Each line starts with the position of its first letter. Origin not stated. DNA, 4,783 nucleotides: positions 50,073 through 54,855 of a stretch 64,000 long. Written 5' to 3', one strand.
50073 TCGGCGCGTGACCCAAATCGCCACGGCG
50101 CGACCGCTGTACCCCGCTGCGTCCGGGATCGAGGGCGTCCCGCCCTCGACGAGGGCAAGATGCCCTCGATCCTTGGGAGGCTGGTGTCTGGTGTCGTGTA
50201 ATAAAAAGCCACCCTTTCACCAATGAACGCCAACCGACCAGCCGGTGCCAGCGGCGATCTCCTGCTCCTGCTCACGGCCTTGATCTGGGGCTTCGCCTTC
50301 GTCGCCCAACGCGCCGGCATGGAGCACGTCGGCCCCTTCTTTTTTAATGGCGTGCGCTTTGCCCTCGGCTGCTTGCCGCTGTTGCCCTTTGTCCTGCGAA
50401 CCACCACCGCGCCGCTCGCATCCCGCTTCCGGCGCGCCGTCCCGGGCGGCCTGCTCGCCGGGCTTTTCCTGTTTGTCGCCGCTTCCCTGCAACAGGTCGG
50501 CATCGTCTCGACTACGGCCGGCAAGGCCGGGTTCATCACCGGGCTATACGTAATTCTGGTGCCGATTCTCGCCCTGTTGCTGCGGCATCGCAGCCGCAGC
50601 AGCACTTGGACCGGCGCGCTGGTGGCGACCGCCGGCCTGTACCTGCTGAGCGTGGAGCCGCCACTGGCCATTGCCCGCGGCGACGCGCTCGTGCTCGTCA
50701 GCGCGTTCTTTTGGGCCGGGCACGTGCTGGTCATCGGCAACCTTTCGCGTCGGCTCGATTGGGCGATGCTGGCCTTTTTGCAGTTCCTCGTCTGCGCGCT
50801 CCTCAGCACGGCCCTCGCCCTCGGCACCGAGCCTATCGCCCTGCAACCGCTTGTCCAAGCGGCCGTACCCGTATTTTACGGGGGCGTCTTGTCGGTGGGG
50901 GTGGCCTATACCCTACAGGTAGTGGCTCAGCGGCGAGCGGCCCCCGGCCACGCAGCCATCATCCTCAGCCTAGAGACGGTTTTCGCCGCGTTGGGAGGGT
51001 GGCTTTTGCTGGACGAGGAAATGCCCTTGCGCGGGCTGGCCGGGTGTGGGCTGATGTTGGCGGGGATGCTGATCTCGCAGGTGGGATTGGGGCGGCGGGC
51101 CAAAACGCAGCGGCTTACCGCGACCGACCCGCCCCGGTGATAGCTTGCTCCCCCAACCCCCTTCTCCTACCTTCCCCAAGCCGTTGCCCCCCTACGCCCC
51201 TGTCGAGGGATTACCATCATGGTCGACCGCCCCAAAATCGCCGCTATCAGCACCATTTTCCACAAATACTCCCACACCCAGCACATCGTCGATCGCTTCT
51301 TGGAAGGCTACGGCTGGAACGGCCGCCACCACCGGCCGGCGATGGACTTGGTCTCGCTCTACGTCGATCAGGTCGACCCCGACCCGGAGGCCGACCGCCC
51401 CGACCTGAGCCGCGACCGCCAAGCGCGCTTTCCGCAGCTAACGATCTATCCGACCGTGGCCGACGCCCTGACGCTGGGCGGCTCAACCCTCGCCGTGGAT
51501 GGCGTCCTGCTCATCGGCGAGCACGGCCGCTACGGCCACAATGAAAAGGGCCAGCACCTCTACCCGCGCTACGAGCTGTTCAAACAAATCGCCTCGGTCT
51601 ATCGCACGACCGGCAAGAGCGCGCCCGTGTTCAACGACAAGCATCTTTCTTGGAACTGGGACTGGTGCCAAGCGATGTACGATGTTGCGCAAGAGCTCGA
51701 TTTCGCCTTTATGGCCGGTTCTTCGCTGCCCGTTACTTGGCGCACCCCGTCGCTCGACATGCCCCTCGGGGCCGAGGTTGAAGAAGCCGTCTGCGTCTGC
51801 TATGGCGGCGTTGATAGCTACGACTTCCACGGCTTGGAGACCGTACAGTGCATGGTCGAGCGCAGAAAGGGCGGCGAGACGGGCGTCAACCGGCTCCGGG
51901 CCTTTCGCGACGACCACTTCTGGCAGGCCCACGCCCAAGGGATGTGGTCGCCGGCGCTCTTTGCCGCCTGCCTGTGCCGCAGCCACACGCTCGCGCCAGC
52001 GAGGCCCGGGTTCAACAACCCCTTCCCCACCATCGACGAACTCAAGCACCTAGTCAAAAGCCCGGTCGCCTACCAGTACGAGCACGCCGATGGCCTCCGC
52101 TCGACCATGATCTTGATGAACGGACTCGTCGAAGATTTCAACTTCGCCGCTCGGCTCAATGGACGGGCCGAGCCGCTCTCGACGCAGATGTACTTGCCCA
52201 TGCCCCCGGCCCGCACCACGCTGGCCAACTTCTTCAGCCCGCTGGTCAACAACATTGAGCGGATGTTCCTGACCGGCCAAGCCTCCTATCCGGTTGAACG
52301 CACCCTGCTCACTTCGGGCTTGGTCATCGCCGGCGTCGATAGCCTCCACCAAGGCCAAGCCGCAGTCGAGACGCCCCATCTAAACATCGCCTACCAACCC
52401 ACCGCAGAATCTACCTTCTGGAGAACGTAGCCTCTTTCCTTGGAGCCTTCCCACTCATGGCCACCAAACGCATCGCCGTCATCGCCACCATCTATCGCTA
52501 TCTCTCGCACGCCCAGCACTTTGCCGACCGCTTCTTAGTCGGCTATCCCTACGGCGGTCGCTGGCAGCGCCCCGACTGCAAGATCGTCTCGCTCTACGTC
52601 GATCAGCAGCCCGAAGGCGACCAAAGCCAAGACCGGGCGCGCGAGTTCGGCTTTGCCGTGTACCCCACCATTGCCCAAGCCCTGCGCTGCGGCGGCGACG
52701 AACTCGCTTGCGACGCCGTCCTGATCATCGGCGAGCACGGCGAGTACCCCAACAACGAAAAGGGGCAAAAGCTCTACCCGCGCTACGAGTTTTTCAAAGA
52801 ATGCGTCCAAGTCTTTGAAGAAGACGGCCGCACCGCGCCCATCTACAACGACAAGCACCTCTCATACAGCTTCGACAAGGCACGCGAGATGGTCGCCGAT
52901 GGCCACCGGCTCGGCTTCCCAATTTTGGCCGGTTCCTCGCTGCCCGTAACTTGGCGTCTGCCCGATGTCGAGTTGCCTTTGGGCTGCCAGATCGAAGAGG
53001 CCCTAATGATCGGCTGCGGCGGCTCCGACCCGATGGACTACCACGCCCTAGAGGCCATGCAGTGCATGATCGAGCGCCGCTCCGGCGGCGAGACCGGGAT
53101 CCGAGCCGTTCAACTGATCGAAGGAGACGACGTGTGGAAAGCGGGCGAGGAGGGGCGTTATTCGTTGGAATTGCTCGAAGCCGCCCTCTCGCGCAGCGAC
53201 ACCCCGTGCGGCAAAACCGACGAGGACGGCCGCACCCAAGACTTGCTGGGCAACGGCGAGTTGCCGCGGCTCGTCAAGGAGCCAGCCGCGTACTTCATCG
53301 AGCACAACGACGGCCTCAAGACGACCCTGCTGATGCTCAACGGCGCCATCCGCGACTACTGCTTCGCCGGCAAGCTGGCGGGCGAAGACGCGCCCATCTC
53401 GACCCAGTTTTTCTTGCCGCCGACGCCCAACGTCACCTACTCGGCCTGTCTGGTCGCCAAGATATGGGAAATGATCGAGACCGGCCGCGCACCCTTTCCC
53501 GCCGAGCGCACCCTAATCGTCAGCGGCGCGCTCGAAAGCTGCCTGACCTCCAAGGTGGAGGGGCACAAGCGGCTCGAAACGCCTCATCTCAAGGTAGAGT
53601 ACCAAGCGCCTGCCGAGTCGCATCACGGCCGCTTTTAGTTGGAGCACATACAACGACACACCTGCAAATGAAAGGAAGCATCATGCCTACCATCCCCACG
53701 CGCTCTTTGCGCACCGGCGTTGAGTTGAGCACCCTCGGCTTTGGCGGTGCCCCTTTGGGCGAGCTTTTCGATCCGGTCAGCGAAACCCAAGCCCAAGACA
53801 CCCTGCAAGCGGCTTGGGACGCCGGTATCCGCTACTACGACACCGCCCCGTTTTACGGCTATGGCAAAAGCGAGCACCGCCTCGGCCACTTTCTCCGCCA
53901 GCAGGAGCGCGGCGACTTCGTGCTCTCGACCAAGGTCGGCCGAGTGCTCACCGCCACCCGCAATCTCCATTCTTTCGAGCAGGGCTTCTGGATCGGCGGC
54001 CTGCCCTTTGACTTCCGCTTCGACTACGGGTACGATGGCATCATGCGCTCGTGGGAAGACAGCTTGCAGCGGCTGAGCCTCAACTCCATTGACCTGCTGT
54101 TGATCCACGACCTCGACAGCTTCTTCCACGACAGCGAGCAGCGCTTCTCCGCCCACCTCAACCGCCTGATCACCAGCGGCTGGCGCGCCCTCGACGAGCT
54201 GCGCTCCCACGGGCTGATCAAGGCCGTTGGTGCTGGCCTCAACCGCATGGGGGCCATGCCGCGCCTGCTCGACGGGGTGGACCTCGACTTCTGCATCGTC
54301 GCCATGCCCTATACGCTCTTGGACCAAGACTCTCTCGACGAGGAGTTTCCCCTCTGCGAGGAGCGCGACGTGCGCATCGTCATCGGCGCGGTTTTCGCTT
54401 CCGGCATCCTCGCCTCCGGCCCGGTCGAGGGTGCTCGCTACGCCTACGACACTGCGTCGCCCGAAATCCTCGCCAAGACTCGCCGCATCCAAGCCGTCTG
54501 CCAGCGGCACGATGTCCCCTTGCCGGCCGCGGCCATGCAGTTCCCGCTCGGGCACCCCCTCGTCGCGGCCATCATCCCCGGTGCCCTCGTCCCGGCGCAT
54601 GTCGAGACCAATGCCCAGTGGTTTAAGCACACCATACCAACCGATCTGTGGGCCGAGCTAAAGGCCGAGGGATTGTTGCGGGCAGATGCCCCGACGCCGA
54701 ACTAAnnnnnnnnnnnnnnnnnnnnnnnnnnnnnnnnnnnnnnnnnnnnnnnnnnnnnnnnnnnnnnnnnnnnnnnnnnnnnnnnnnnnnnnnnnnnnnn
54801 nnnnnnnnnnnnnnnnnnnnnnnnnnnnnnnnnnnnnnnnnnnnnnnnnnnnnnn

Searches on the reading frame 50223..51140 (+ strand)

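Call 97: search_protein_families(library=pfam, proteins=[window:50223-51140:+], max_evalue=0.00001)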
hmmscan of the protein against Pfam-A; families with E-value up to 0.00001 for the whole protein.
window:50223-51140:+ (305 aa): 1 family
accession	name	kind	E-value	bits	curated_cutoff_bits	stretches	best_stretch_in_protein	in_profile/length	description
PF00892.27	EamA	-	1.2e-36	126.4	28.2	2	10-143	2-134/135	EamA-like transporter family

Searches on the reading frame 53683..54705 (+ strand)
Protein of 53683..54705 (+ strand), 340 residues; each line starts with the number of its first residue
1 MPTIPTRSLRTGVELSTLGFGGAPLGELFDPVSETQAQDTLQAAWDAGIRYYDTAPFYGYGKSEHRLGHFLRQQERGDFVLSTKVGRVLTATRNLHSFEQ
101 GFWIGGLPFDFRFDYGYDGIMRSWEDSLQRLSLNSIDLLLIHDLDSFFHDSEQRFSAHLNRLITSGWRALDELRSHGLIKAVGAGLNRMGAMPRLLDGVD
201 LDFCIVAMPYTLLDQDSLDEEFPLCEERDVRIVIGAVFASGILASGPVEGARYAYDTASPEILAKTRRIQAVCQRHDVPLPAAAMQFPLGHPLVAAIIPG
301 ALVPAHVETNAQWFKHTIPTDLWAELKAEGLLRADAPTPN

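Call 97: search_protein_families(library=pfam, proteins=[window:53683-54705:+], max_evalue=0.00001)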
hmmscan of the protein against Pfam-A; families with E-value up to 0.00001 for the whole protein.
window:53683-54705:+ (340 aa): 1 family
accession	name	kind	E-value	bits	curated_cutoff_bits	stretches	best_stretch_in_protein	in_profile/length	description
PF00248.27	Aldo_ket_red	-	1.1e-45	156.4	24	1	18-327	2-287/291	Aldo/keto reductase family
